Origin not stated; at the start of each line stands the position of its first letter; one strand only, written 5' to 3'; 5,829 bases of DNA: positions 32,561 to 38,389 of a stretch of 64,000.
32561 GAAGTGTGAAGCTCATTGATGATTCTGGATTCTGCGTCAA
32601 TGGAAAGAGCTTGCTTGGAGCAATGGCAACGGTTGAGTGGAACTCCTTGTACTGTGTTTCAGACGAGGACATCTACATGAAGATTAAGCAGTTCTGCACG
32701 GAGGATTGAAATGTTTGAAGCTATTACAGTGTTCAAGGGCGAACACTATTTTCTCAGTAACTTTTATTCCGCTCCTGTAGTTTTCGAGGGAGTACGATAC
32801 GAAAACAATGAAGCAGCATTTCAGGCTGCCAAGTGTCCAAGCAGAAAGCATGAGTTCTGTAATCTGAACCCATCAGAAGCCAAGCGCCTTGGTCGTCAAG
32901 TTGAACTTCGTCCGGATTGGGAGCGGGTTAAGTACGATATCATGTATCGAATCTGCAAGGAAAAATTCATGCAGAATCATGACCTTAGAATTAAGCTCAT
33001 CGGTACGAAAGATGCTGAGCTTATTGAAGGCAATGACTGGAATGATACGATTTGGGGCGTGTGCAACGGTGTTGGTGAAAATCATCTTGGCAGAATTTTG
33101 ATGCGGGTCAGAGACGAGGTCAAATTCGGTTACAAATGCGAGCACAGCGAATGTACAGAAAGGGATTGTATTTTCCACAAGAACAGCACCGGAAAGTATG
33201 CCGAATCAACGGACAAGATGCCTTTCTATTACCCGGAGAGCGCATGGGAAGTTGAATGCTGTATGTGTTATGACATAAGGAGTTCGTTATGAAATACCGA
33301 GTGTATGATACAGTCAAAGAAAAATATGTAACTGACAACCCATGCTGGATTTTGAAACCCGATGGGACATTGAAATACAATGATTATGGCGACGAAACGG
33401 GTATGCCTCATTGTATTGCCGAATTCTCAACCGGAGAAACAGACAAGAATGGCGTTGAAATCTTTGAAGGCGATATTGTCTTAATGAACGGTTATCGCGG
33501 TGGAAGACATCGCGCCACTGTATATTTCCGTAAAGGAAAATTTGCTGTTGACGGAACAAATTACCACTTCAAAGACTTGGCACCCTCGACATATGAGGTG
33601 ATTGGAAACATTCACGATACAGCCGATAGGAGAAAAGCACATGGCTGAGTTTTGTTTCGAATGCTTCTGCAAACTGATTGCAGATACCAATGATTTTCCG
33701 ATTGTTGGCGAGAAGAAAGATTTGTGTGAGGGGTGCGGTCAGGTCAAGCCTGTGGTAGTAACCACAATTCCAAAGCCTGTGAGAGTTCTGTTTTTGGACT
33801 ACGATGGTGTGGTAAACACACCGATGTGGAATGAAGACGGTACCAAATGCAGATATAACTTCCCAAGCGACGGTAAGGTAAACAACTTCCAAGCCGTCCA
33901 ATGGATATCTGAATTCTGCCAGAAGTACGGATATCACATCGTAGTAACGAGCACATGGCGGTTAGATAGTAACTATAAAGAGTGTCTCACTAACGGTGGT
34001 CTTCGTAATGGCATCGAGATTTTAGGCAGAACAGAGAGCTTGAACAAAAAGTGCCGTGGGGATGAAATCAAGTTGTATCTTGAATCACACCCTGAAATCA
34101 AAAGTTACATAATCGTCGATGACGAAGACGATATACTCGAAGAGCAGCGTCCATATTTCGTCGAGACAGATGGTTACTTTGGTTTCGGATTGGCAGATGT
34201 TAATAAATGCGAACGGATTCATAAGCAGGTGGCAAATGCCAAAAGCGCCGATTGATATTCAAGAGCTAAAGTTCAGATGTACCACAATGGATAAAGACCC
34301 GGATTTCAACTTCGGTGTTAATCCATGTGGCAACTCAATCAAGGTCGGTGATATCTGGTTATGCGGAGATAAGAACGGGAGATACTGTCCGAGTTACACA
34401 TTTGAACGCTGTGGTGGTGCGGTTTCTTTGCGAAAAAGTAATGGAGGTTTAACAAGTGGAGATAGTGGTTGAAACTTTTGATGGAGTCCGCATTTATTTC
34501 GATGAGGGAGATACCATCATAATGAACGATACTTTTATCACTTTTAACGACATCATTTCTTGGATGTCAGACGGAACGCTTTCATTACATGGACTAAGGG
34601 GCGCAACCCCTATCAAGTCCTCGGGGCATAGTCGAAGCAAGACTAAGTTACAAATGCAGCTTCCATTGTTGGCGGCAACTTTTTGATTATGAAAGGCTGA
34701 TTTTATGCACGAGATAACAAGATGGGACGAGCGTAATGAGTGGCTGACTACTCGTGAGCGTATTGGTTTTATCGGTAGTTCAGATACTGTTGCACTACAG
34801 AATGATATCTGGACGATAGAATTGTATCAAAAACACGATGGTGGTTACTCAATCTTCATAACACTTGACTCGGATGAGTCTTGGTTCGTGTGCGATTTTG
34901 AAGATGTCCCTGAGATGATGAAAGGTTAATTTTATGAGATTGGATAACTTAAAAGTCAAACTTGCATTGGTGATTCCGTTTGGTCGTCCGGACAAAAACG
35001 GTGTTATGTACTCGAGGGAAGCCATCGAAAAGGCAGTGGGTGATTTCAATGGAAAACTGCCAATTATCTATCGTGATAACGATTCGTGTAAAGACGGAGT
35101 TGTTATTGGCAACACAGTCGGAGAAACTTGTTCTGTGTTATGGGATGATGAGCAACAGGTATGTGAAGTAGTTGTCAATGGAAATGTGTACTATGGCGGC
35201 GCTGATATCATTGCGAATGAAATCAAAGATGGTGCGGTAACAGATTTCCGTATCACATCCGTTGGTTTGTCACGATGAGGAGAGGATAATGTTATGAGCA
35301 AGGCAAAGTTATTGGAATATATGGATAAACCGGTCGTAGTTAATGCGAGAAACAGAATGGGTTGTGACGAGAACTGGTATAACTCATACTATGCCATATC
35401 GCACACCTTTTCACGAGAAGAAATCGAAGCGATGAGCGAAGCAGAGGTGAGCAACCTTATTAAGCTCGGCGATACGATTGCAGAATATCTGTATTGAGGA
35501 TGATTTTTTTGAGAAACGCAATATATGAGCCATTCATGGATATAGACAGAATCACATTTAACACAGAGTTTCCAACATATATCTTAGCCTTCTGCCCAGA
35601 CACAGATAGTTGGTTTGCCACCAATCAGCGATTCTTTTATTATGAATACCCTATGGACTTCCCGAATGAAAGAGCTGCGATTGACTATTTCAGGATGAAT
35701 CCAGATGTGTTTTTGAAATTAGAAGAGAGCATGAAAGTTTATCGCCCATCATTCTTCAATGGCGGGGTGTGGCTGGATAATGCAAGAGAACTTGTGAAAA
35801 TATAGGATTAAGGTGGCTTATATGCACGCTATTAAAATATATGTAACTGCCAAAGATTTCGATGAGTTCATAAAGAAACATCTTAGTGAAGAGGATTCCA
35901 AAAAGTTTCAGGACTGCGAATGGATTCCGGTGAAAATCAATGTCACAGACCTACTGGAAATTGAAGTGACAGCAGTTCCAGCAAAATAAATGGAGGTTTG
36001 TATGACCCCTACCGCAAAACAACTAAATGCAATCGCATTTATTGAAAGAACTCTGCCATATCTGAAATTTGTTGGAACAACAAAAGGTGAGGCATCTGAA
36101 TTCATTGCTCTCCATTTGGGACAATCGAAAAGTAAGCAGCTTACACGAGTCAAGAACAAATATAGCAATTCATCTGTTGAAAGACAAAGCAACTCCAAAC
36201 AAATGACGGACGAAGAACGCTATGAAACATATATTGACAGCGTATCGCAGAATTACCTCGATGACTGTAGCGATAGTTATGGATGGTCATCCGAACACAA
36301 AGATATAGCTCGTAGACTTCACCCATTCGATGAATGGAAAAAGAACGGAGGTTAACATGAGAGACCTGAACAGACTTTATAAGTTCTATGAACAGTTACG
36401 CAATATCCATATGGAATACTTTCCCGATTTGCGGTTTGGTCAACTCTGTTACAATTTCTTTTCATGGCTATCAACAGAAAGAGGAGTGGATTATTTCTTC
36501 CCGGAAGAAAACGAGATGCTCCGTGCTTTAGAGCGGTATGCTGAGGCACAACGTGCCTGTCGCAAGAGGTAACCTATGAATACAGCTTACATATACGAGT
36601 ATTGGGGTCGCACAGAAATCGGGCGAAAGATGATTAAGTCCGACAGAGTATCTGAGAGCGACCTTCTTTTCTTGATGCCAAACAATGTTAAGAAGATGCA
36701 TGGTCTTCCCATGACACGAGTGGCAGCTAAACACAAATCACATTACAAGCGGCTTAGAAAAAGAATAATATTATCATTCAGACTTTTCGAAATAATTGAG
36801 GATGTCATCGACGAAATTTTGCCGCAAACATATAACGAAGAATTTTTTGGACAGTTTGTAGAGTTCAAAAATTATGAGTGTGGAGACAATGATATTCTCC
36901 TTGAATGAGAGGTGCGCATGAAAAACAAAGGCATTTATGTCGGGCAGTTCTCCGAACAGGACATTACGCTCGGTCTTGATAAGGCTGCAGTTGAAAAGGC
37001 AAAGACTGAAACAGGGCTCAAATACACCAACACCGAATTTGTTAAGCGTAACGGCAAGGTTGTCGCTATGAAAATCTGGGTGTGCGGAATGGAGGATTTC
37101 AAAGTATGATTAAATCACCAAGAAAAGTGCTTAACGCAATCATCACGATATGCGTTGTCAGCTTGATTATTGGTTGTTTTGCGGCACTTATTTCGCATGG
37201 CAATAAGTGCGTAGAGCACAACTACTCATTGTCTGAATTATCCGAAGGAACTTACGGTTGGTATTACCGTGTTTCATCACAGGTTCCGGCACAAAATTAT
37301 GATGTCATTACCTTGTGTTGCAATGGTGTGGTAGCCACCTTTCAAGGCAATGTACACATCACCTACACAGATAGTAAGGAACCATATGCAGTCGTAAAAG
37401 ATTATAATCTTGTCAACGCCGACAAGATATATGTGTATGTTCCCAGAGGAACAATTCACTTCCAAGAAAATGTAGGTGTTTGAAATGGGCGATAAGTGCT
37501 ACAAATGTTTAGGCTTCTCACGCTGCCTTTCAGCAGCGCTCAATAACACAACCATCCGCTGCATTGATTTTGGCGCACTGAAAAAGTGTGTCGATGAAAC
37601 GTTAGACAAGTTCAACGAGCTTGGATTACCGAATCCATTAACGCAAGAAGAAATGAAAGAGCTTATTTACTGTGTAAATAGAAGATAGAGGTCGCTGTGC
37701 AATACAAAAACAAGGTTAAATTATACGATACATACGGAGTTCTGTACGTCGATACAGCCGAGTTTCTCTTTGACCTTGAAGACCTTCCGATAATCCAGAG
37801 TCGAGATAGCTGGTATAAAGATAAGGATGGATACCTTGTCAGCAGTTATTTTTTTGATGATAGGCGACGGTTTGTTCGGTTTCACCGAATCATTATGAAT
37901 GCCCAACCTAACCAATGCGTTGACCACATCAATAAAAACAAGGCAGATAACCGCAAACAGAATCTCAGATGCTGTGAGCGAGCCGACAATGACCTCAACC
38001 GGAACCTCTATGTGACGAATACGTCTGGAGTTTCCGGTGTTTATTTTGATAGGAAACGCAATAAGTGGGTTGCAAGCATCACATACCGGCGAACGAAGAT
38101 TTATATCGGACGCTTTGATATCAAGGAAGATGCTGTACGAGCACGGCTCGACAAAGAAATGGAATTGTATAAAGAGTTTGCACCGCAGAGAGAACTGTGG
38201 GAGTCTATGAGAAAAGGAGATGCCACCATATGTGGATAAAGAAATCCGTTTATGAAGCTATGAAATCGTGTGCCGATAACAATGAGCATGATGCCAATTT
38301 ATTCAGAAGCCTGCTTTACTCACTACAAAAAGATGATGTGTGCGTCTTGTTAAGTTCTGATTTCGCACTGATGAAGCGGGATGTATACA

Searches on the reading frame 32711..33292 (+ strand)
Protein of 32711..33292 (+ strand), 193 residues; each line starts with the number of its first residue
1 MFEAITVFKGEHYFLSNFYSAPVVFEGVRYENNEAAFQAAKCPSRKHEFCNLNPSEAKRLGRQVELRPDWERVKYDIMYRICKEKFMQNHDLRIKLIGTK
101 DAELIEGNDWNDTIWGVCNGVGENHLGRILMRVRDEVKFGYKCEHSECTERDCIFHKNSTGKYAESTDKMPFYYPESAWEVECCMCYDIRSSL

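Call 21: search_protein_families(library=pfam, proteins=[window:32711-33292:+], max_evalue=0.001)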
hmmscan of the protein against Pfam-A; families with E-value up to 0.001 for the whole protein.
window:32711-33292:+ (193 aa): 1 family
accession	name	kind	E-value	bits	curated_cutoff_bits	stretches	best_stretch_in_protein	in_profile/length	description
PF08719.17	NADAR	-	7.6e-27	95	35.1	1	11-137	9-162/163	NADAR domain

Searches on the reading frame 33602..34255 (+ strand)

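Call 21: search_protein_families(library=pfam, proteins=[window:33602-34255:+], max_evalue=0.001)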
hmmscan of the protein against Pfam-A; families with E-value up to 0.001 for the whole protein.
window:33602-34255:+ (217 aa): 1 family
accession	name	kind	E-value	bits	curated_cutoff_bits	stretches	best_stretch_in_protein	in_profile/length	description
PF18143.6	HAD_SAK_2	-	7.3e-22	78.7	27.5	1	62-200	1-139/139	HAD domain in Swiss Army Knife RNA repair proteins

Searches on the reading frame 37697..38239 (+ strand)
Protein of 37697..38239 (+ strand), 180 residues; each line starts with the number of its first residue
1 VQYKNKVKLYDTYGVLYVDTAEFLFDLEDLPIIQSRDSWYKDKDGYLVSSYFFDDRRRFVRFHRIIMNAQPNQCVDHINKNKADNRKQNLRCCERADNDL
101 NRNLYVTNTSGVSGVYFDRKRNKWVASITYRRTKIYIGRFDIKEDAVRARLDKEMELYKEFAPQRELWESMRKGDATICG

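Call 21: search_protein_families(library=pfam, proteins=[window:37697-38239:+], max_evalue=0.001)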
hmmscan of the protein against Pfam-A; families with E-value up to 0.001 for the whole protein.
window:37697-38239:+ (180 aa): 2 families
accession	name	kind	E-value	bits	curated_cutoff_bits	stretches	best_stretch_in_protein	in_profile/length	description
PF00847.26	AP2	-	6.1e-06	26.9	33.3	1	110-149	1-43/54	AP2 domain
PF13392.12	HNH_3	-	2.7e-05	24.2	24.8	1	71-99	16-45/46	HNH endonuclease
